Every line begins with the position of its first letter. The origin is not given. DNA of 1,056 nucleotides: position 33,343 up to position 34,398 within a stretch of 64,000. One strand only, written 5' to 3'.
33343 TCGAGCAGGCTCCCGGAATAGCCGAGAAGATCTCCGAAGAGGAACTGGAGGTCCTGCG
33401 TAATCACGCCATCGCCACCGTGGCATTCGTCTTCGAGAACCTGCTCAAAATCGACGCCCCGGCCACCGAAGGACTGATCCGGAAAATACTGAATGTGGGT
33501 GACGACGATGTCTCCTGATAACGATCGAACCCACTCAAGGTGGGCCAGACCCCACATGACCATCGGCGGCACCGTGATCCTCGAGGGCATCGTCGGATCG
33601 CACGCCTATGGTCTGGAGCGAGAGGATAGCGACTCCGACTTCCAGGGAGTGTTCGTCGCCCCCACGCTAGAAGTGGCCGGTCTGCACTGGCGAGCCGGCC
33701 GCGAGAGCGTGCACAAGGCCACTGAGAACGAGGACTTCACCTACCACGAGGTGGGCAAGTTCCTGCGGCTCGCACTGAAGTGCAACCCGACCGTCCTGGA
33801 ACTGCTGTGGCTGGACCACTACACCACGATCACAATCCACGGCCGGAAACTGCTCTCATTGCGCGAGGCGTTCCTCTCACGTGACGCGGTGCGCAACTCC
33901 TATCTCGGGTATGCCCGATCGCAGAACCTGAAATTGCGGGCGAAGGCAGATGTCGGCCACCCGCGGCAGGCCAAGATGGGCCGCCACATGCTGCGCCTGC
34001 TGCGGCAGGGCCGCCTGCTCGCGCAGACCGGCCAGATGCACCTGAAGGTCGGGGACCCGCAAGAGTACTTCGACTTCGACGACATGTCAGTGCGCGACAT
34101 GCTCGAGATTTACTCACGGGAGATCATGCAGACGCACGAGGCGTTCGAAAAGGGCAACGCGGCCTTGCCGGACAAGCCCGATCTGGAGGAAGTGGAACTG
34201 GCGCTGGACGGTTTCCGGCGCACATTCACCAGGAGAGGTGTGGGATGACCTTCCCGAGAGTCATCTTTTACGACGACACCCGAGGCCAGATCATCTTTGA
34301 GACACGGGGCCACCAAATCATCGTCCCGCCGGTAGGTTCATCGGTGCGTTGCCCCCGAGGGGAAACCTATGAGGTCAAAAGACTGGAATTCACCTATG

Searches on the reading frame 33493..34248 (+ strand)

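Call 20: search_protein_families(library=pfam, proteins=[window:33493-34248:+], max_evalue=0.001)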
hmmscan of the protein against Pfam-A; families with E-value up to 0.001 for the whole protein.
window:33493-34248:+ (251 aa): 1 family
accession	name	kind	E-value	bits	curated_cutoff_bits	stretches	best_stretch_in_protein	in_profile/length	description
PF10127.15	RlaP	-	8.4e-24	85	23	1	27-181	19-169/249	RNA repair pathway DNA polymerase beta family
